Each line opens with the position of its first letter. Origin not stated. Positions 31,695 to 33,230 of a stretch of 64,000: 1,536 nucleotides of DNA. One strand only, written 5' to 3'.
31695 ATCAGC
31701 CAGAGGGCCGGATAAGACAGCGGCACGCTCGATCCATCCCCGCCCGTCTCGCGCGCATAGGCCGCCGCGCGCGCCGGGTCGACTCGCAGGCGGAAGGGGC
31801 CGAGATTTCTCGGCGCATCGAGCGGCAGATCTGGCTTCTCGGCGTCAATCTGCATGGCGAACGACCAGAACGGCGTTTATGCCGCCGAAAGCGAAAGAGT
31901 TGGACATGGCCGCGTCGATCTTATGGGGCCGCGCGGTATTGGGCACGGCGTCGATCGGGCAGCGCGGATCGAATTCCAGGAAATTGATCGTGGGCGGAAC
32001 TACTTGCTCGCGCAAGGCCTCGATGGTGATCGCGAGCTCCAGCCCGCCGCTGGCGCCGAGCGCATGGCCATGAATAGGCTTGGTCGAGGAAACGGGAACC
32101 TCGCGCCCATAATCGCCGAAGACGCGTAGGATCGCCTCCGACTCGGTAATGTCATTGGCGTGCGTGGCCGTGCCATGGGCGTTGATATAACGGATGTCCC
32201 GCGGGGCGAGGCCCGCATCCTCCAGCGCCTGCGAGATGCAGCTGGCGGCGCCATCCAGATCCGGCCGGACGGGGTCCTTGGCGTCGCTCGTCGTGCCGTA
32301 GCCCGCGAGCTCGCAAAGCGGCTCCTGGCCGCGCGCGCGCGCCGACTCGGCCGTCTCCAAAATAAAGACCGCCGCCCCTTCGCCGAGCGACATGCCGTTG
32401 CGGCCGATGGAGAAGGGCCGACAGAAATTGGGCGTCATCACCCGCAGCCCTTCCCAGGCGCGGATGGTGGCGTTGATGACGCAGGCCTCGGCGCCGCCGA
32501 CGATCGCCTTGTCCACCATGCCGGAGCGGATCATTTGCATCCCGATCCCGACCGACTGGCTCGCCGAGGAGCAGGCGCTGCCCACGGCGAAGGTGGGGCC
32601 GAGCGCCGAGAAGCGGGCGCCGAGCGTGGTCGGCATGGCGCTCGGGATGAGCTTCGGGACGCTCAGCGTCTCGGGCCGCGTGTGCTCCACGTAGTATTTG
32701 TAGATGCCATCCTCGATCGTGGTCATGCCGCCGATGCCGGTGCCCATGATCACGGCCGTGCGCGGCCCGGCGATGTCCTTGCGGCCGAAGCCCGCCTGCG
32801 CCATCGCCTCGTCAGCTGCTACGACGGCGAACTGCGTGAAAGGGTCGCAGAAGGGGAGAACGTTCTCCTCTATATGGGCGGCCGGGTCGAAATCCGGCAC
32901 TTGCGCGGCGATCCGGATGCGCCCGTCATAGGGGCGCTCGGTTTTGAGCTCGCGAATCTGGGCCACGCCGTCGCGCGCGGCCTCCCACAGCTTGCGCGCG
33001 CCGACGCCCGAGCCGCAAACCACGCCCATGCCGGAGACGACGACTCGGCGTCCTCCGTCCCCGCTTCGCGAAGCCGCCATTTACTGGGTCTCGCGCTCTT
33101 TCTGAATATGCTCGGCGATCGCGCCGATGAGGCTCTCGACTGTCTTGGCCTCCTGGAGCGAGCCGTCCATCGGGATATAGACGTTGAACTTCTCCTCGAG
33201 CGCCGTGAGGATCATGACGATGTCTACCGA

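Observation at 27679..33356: Self-contained ACP-KS-DH/DH-KR-GT21-GT2 operon: candidate pathway for an undescribed glycolipid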

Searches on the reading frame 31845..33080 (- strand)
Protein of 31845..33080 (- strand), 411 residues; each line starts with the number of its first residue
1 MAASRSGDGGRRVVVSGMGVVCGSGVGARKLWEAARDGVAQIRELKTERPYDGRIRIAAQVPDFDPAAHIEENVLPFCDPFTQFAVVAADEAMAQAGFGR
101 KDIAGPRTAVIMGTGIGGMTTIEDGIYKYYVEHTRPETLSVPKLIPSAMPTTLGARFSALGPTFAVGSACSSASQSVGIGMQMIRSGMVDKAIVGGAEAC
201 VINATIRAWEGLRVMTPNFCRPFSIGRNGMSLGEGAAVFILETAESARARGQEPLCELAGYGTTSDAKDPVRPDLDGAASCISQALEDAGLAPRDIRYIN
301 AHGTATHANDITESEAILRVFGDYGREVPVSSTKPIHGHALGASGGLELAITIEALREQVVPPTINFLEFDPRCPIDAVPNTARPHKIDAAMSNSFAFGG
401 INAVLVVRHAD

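Call 4: search_protein_families(library=pfam, proteins=[window:31845-33080:-], max_evalue=0.01)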
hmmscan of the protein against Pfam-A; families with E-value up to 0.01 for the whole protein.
window:31845-33080:- (411 aa): 3 families
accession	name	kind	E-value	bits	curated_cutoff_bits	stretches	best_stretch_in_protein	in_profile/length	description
PF00109.32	ketoacyl-synt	-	3.7e-40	138.6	20.8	1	11-247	2-252/252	Beta-ketoacyl synthase, N-terminal domain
PF02801.28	Ketoacyl-synt_C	-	7.2e-33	113.6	20.8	1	255-367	1-118/119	Beta-ketoacyl synthase, C-terminal domain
PF00108.29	Thiolase_N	-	0.00029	20.7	26.4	1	161-199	76-114/260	Thiolase, N-terminal domain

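Call 5: search_protein_families(library=ncbifam, proteins=[window:31845-33080:-], max_evalue=0.01)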
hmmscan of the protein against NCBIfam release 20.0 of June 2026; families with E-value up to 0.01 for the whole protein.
window:31845-33080:- (411 aa): 38 families (the best 25 are shown)
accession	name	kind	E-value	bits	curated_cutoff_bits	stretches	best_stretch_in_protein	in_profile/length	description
TIGR03150.1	fabF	equivalog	7.6e-113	377.3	493.75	1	11-408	1-407/407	beta-ketoacyl-ACP synthase II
NF005589.0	PRK07314.1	subfamily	6.6e-108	361.1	387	1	11-409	4-411/413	beta-ketoacyl-ACP synthase II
NF004970.0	PRK06333.1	subfamily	7.9e-97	324.8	525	1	11-408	4-420/424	beta-ketoacyl-ACP synthase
NF006274.0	PRK08439.1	equivalog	7.7e-84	281.8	621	1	11-408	2-404/406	beta-ketoacyl-ACP synthase II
NF006618.0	PRK09185.1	subfamily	7.8e-75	252.3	407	1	12-409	4-392/394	beta-ketoacyl-ACP synthase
NF006587.0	PRK09116.1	equivalog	1.5e-72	244.6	470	1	11-409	2-406/408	beta-ketoacyl-ACP synthase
NF005076.0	PRK06501.1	equivalog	7.4e-67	226.1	629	2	149-408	154-421/425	beta-ketoacyl-ACP synthase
NF006434.0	PRK08722.1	equivalog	5.8e-65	219.8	759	1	11-408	4-412/414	beta-ketoacyl-ACP synthase II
NF005916.1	PRK07910.1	equivalog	2e-63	214.8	560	1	4-407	5-415/418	KasA/KasB family beta-ketoacyl-ACP synthase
NF005935.0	PRK07967.1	equivalog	3.2e-62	210.7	630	1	11-410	2-404/406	beta-ketoacyl-ACP synthase I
NF058662.1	cispenta_AmcF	equivalog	8.7e-62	209.2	325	1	13-408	2-368/369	cispentacin biosynthesis acyltransferase subunit AmcF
NF004618.0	PRK05952.1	equivalog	1.5e-58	198.6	455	1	12-410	3-383/384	beta-ketoacyl-ACP synthase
NF005490.0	PRK07103.1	equivalog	2.2e-56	191.7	445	1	12-410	5-413/414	polyketide beta-ketoacyl:acyl carrier protein synthase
NF040607.1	mycolic_Pks13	equivalog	4.6e-30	103.9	2100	1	156-409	257-525/1680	polyketide synthase Pks13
NF045894.1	PKS_plus_SDR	equivalog_domain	4.6e-27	94.1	1740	1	80-375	89-384/1515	type I polyketide synthase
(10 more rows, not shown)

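Call 6: find_encoding_contigs(protein=window:31845-33080:-, flank=10000, max_places=6)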
Protein window:31845-33080:- (411 aa): 1 contig read that carries it; 1 place shown.
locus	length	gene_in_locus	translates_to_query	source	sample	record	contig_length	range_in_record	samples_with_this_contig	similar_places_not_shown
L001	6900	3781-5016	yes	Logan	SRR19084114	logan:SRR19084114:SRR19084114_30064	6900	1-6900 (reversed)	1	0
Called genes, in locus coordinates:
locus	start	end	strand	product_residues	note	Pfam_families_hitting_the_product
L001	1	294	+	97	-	?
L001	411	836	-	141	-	PF00011:HSP20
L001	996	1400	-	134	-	-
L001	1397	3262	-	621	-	PF01642:MM_CoA_mutase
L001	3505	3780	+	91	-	PF00550:PP-binding (weak)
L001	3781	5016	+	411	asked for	PF00109:ketoacyl-synt, PF02801:Ketoacyl-synt_C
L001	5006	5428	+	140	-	-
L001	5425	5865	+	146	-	PF01575:MaoC_dehydratas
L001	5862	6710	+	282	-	PF00106:adh_short, PF08659:KR, PF13561:adh_short_C2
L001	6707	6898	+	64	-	?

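Call 21: search_solved_structures(query=window:31845-33080:-, max_evalue=1e-20)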
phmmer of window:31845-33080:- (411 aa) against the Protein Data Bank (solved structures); distinct sequences matched with E-value up to 1e-20: 91 (the best 60 are shown).
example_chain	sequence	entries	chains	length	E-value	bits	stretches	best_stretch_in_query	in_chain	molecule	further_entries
5sxo_A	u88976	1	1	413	2.9e-83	283.5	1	11-409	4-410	3-oxoacyl-[acyl-carrier-protein] synthase 2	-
3o04_A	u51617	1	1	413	1.1e-82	281.7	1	11-409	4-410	beta-keto-acyl carrier protein synthase II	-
2gqd_A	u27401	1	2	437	4e-79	269.9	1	10-408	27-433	3-oxoacyl-[acyl-carrier-protein] synthase 2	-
1j3n_A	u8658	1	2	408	1.7e-78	267.8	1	11-408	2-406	3-oxoacyl-(acyl-carrier protein) synthase II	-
4ls5_A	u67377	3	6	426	6.6e-75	256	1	11-408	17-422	3-oxoacyl-[acyl-carrier-protein] synthase 2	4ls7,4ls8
4ls6_A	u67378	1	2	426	2.1e-74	254.3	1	11-408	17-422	3-oxoacyl-[acyl-carrier-protein] synthase 2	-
8qm1_A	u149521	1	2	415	4.4e-71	243.4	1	11-409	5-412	3-oxoacyl-[acyl-carrier-protein] synthase 2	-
4b7v_A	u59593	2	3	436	4.4e-71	243.4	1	10-409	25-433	3-OXOACYL-[ACYL-CARRIER-PROTEIN] SYNTHASE 2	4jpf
1e5m_A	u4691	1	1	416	1.6e-70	241.5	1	11-407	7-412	BETA KETOACYL ACYL CARRIER PROTEIN SYNTHASE II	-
8cn8_A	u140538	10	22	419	8.8e-70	239.1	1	10-409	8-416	3-oxoacyl-[acyl-carrier-protein] synthase 2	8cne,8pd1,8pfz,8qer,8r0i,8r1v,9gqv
8pj0_A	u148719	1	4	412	1.4e-69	238.4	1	11-409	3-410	3-oxoacyl-[acyl-carrier-protein] synthase 2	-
4jb6_A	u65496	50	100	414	2.1e-69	237.9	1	11-409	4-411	3-oxoacyl-[acyl-carrier-protein] synthase 2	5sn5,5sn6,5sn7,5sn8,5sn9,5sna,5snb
8cou_A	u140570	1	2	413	2.7e-69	237.5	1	11-409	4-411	3-oxoacyl-[acyl-carrier-protein] synthase 2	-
7oc0_A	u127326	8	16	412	2.9e-69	237.4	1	11-409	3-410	3-oxoacyl-[acyl-carrier-protein] synthase 2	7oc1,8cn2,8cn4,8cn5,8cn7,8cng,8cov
4qav_A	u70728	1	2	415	3.7e-65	223.9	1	11-408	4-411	3-oxoacyl-[acyl-carrier-protein] synthase 2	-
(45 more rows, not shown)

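Call 46: search_protein_representatives(protein=window:31845-33080:-)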
Query: 411 residues. Proteins with E-value up to 0.001 (for the whole library): 68300; up to 1e-10: 46976; up to 1e-30: 8725. The best 150 are listed.
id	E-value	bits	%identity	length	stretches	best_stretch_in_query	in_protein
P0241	4.8e-132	457.4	56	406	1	11-408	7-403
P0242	1.8e-113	396.2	29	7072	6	108-367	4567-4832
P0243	8.8e-113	393.9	49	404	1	13-407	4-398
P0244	1.6e-111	389.7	49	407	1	11-408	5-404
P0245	8.6e-109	380.8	48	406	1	11-410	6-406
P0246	1.9e-108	379.7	27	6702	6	161-407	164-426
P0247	4.9e-108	378.3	32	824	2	8-407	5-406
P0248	9.2e-108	377.4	48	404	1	12-409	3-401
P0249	2.4e-105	369.5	26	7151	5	28-407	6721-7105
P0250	1.4e-104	366.9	28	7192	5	61-407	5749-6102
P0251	6.4e-103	361.5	48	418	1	13-407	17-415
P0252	1.1e-102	360.7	46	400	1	11-409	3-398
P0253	1.1e-102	360.7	29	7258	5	78-410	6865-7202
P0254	8.1e-102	357.8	45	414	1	9-406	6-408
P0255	1.5e-100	353.6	30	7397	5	78-410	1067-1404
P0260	2.4e-98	346.4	44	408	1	12-411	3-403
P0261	1.5e-97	343.8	48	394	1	13-411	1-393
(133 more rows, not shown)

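Call 47: list_cluster_members(proteins=[P0241, P0243, P0244, P0245, P0248, P0251, P0252, P0254, P0260, P0261])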
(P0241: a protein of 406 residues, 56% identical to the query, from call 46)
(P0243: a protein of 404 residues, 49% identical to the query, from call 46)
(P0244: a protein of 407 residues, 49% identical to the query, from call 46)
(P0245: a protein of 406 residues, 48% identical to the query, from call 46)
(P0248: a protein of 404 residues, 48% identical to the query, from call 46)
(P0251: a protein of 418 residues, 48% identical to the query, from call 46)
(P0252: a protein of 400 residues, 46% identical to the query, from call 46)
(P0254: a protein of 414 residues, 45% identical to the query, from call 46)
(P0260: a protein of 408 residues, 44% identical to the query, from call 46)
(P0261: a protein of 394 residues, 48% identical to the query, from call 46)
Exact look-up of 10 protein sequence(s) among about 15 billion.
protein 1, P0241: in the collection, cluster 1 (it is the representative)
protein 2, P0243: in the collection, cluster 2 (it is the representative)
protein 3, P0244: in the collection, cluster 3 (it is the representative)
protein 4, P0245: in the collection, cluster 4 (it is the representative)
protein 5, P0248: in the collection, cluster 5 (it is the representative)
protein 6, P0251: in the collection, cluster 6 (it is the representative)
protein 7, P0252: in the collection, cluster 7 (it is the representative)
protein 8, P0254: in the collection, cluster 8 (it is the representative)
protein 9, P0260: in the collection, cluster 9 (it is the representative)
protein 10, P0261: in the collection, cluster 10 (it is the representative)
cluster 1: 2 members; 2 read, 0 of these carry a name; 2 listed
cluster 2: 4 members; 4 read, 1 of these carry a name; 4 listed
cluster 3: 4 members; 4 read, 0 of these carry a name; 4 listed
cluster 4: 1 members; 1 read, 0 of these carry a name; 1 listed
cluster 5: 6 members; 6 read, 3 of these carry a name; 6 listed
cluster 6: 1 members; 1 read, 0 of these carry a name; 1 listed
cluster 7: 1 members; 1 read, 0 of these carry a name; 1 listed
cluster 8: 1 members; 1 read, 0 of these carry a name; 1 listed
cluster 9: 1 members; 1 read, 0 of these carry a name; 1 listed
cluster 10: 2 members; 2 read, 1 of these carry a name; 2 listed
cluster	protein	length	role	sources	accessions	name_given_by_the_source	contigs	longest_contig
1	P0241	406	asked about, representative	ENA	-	-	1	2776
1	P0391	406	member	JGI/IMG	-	-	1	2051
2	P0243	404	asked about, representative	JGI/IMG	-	nodulation protein E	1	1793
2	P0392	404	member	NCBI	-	-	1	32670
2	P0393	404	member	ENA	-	-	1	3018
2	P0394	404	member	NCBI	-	-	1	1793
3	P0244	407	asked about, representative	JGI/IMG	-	-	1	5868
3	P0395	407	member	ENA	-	-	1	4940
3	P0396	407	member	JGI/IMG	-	-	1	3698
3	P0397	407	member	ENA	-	-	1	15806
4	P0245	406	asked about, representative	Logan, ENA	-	-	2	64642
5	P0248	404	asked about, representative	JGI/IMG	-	-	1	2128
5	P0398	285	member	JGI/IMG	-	nodulation protein E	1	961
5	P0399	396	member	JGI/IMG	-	nodulation protein E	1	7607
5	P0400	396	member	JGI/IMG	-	nodulation protein E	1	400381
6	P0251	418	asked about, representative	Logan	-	-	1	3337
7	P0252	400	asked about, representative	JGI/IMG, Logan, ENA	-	-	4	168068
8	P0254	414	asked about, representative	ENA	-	-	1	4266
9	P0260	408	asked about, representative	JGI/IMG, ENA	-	-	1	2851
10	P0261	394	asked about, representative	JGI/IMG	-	nodulation protein E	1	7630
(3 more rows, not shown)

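Call 48: find_encoding_contigs(protein=P0245, flank=10000, max_places=2)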
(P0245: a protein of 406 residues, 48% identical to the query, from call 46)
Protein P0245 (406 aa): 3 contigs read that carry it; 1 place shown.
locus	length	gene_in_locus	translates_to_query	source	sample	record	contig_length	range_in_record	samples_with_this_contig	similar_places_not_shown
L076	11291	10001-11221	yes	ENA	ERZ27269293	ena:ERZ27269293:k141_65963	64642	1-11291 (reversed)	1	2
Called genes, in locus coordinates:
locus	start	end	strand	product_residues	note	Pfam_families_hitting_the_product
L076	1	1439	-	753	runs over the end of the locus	PF02706:Wzz, PF13807:GNVR, PF01656:CbiA (faint), PF13614:AAA_31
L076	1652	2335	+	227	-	PF00027:cNMP_binding, PF13545:HTH_Crp_2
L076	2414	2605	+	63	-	PF11127:YgaP-like_TM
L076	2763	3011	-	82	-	PF13560:HTH_31 (weak), PF01381:HTH_3, PF12844:HTH_19 (weak)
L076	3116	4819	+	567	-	PF00999:Na_H_Exchanger, PF02254:TrkA_N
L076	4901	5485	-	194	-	PF00072:Response_reg, PF02954:HTH_8 (faint)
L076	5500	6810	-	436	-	PF00512:HisKA (faint), PF02518:HATPase_c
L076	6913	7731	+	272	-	PF00005:ABC_tran, PF13304:AAA_21 (weak)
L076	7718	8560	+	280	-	PF01061:ABC2_membrane (weak)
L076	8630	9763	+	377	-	PF25084:LbH_EIF2B (faint), PF25087:GMPPB_C, PF00132:Hexapep, PF24894:Hexapep_GlmU (faint), PF25087:GMPPB_C (weak), PF00132:Hexapep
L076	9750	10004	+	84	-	PF00550:PP-binding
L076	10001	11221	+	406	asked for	PF00109:ketoacyl-synt, PF00108:Thiolase_N (faint), PF02801:Ketoacyl-synt_C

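Call 49: find_encoding_contigs(protein=P0400, flank=10000, max_places=2)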
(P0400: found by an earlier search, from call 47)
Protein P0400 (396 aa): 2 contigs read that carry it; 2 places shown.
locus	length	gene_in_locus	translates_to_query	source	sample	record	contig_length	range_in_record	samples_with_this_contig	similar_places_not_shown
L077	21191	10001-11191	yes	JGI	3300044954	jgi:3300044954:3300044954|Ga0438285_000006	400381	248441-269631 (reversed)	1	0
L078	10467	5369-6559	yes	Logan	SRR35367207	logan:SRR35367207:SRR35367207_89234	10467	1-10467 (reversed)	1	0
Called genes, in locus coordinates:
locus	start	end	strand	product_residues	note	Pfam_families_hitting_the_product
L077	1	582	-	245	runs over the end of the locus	PF00174:Oxidored_molyb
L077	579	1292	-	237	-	PF01292:Ni_hydr_CYTB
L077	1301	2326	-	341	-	-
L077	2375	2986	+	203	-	PF02627:CMD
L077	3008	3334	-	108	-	PF02694:UPF0060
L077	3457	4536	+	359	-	PF02126:PTE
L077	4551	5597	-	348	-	-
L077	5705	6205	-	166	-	-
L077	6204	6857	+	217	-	-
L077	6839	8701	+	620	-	PF01011:PQQ, PF13360:PQQ_2 (weak)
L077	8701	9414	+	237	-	-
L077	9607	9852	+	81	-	-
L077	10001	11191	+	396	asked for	PF00109:ketoacyl-synt, PF00108:Thiolase_N (faint), PF02801:Ketoacyl-synt_C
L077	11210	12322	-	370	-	PF01833:TIG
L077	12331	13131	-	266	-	-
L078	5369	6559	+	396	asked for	PF00109:ketoacyl-synt, PF00108:Thiolase_N (faint), PF02801:Ketoacyl-synt_C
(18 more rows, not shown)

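Call 50: find_encoding_contigs(protein=P0241, flank=10000, max_places=3)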
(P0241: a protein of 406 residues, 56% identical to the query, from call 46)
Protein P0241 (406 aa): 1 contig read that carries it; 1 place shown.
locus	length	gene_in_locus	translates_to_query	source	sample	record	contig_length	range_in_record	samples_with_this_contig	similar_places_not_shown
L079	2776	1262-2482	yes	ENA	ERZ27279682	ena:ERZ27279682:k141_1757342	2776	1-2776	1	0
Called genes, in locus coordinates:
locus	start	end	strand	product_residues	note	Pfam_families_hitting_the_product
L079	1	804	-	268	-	?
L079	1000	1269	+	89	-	PF00550:PP-binding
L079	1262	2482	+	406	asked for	PF00109:ketoacyl-synt, PF02801:Ketoacyl-synt_C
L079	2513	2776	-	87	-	?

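Call 51: find_encoding_contigs(protein=P0397, flank=10000, max_places=2)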
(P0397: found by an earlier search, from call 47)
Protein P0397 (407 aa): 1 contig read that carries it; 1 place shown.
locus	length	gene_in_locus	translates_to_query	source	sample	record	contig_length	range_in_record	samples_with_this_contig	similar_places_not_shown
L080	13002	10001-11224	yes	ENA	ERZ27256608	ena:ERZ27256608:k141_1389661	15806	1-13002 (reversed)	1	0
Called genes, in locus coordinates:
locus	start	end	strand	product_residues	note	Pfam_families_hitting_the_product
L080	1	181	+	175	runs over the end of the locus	PF17201:Cache_3-Cache_2, PF17203:sCache_3_2, PF17202:sCache_3_3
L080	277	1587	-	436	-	PF19353:DUF5930 (weak), PF01551:Peptidase_M23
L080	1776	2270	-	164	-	PF00578:AhpC-TSA, PF08534:Redoxin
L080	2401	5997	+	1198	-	PF13116:YhdP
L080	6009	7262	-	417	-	PF00579:tRNA-synt_1b, PF22421:SYY_C-terminal (weak)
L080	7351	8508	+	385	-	PF03702:AnmK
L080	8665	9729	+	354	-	PF25084:LbH_EIF2B (faint), PF25087:GMPPB_C, PF14602:Hexapep_2 (faint), PF00132:Hexapep (weak), PF25087:GMPPB_C (weak), PF00132:Hexapep (weak)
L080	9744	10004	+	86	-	PF00550:PP-binding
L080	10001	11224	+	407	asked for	PF00109:ketoacyl-synt, PF00108:Thiolase_N (weak), PF02801:Ketoacyl-synt_C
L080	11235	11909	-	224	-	PF02129:Peptidase_S15 (weak), PF12146:Hydrolase_4 (weak), PF00561:Abhydrolase_1 (faint), PF12697:Abhydrolase_6 (faint), PF00326:Peptidase_S9 (weak)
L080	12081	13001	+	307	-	?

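Call 52: find_encoding_contigs(protein=P0392, flank=10000, max_places=2)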
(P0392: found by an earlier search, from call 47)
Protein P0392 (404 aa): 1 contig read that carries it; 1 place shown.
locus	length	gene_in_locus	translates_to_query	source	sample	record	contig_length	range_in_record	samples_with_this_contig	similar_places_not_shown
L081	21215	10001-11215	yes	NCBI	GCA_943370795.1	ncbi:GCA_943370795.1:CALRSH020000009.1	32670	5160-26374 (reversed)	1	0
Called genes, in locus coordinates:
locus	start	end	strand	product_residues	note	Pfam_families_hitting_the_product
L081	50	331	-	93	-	PF01609:DDE_Tnp_1 (weak), PF13359:DDE_Tnp_4 (weak), PF13586:DDE_Tnp_1_2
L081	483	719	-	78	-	PF13340:DUF4096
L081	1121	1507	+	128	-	PF13384:HTH_23 (faint)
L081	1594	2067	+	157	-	PF13358:DDE_3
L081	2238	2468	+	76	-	PF13333:rve_2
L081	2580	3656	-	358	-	PF11380:Stealth_CR2, PF17103:Stealth_CR4 (weak)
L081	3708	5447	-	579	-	PF04055:Radical_SAM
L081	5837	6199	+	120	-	PF11380:Stealth_CR2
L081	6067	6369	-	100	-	PF01066:CDP-OH_P_transf (weak)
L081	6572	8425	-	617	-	PF00483:NTP_transferase, PF12804:NTP_transf_3, PF00155:Aminotran_1_2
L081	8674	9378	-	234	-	PF01553:Acyltransferase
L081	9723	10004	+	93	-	PF00550:PP-binding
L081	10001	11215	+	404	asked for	PF00109:ketoacyl-synt, PF02801:Ketoacyl-synt_C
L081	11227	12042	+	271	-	PF01575:MaoC_dehydratas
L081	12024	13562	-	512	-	PF00664:ABC_membrane, PF00005:ABC_tran, PF13191:AAA_16 (weak), PF13304:AAA_21 (faint)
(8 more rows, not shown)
